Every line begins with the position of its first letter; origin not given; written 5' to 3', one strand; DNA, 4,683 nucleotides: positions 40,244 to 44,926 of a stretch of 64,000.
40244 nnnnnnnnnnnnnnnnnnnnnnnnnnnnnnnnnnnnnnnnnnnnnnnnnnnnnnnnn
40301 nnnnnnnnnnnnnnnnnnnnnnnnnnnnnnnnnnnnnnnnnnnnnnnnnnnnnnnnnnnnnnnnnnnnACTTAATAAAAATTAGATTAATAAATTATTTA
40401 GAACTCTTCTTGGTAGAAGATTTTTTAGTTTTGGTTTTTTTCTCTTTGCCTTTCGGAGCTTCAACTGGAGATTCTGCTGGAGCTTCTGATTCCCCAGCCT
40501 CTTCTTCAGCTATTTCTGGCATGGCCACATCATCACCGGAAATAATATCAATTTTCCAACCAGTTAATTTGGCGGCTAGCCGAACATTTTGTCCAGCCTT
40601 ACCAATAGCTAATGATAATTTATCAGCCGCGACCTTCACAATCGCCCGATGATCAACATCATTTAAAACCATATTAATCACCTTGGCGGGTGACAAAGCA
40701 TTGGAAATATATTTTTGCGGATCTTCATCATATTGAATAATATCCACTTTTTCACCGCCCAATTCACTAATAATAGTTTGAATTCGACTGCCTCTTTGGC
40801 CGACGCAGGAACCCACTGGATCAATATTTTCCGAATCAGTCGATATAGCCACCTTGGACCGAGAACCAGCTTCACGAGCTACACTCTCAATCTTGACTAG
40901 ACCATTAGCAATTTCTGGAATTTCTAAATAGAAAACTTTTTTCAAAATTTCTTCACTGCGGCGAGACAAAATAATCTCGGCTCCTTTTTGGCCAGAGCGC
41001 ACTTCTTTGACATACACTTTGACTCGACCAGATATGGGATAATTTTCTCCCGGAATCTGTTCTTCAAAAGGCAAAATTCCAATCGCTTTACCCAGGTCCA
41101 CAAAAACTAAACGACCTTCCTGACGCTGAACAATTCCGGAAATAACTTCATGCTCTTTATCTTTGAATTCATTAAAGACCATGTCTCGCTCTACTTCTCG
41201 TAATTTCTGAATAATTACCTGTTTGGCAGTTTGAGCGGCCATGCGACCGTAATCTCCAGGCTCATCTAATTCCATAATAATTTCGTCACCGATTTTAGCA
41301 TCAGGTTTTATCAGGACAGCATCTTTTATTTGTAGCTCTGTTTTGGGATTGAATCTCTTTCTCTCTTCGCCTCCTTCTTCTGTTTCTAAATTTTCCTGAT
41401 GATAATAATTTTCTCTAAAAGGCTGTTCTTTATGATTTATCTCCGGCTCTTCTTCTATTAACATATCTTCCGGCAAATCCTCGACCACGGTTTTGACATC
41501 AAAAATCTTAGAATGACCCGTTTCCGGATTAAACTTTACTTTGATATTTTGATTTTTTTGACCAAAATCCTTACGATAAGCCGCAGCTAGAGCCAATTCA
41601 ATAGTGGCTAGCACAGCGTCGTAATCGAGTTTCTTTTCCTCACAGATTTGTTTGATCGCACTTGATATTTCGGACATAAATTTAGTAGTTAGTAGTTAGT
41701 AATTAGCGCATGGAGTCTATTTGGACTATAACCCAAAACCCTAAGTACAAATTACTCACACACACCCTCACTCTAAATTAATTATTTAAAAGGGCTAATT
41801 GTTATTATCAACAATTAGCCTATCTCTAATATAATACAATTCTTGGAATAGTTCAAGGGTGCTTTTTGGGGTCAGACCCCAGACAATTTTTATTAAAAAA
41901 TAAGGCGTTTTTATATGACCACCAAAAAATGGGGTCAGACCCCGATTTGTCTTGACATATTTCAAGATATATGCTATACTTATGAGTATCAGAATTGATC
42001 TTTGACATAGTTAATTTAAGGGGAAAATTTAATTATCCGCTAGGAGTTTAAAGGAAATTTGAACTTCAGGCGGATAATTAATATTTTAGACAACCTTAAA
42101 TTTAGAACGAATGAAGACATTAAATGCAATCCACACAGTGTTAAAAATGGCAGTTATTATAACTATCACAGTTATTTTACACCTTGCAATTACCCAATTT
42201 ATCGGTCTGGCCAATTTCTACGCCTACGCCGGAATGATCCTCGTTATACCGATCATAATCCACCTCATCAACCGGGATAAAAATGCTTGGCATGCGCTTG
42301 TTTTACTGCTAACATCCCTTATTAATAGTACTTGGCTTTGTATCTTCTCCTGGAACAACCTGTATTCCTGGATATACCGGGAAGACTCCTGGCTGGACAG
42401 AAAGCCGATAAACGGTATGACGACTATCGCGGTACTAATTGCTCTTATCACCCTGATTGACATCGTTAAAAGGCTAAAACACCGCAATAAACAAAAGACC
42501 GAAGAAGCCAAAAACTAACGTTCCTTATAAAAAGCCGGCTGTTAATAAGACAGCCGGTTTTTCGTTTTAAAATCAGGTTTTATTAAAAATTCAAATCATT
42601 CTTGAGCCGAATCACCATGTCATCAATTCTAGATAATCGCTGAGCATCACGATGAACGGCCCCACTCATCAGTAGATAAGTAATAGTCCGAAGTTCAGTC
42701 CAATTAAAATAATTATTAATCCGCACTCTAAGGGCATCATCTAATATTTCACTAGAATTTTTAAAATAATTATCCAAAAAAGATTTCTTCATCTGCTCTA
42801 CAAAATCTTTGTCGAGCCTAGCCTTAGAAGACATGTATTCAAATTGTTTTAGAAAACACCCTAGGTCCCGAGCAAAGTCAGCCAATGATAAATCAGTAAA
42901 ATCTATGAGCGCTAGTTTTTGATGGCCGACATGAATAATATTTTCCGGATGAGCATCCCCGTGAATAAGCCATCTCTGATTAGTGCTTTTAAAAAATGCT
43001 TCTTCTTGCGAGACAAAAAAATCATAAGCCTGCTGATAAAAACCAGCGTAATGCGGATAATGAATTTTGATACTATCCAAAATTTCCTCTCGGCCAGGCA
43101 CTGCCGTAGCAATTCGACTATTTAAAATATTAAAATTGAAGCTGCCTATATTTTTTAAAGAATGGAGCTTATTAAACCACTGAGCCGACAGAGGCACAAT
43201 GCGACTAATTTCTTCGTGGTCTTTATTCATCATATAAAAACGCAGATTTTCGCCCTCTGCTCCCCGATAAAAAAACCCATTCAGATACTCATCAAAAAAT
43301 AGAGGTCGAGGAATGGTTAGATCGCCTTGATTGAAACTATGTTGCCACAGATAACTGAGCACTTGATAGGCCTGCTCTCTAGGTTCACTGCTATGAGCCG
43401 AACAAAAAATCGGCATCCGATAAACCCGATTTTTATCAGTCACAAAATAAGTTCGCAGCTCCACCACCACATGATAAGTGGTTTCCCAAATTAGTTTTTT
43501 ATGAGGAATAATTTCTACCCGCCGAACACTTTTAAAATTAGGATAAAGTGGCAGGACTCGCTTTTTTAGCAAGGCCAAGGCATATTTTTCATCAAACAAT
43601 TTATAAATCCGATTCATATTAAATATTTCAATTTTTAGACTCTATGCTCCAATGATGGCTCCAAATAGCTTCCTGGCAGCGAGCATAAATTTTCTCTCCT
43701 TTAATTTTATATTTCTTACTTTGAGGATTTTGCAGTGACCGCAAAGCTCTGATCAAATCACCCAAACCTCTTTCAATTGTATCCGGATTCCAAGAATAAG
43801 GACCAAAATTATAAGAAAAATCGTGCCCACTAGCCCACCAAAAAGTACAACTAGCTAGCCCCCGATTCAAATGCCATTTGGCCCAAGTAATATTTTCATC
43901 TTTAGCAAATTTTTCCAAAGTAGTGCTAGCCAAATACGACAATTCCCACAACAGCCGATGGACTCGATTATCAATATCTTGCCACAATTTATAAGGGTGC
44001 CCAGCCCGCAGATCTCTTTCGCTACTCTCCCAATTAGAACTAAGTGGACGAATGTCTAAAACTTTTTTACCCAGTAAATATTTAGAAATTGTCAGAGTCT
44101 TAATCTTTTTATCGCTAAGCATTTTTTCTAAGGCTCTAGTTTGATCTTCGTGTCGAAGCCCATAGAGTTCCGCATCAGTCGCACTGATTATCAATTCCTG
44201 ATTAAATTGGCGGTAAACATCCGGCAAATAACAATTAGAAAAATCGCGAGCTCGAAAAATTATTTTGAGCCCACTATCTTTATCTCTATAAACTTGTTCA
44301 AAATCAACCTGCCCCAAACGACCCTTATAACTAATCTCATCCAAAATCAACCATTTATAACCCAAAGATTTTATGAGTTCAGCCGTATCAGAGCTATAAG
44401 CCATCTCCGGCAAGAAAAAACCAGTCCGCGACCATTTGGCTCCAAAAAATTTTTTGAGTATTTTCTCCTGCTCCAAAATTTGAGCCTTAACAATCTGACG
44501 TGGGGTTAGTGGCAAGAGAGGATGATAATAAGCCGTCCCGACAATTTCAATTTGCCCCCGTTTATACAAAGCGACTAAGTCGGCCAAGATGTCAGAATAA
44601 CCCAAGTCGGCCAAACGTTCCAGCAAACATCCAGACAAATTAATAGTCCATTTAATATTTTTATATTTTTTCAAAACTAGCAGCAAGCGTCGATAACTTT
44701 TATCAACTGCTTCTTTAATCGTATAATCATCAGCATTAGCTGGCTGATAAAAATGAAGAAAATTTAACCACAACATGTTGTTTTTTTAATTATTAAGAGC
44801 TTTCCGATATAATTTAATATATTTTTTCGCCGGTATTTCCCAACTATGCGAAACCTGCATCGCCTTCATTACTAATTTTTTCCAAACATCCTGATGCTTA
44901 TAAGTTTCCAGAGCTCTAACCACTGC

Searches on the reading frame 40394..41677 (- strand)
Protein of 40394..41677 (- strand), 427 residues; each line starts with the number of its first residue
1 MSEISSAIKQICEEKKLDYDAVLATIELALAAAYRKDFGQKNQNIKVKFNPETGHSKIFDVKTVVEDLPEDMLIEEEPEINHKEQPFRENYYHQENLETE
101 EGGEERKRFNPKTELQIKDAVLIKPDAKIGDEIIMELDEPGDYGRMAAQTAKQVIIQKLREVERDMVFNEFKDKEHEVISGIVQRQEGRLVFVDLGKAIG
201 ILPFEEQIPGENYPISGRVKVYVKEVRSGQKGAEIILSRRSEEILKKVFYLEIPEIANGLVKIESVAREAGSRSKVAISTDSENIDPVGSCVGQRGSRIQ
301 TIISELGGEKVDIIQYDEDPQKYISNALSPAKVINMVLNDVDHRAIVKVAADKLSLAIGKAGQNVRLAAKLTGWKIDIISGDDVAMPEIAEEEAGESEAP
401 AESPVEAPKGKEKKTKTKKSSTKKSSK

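Call 38: search_protein_families(library=pfam, proteins=[window:40394-41677:-], max_evalue=0.001)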
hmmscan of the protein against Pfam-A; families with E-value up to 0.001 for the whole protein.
window:40394-41677:- (427 aa): 5 families
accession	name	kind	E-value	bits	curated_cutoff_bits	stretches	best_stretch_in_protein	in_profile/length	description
PF08529.16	NusA_N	-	1.3e-30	106.5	23.8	1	3-165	1-119/119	NusA N-terminal domain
PF13184.12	KH_5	-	1.1e-29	102.7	27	1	270-335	1-66/69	NusA-like KH domain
PF00575.29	S1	-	5.9e-06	27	22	1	172-239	1-73/74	S1 RNA binding domain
PF00013.35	KH_1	-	3.5e-05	23.9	21.5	0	347-383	4-41/66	KH domain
PF23095.1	KH_NusA_C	-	6.3e-05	23.4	34.2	1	345-378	1-34/59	Transcription termination/antitermination protein NusA, KH domain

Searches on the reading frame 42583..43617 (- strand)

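Call 38: search_protein_families(library=pfam, proteins=[window:42583-43617:-], max_evalue=0.001)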
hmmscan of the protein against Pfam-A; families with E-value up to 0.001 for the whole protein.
window:42583-43617:- (344 aa): 1 family
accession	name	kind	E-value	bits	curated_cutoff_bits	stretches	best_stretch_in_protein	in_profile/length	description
PF01636.29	APH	-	2.6e-14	54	23.2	1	54-270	11-223/239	Phosphotransferase enzyme family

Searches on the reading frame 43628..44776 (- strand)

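Call 38: search_protein_families(library=pfam, proteins=[window:43628-44776:-], max_evalue=0.001)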
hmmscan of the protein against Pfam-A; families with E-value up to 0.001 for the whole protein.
window:43628-44776:- (382 aa): 3 families
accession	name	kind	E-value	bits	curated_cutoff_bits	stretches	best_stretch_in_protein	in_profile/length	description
PF03065.20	Glyco_hydro_57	-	1.1e-25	91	21.2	1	35-181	63-205/291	Glycosyl hydrolase family 57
PF01522.26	Polysacc_deac_1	-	7.9e-05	23.1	23.1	1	26-141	19-122/124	Polysaccharide deacetylase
PF01074.27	Glyco_hydro_38N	-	0.0001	22.3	25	1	18-152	21-150/270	Glycosyl hydrolases family 38 N-terminal domain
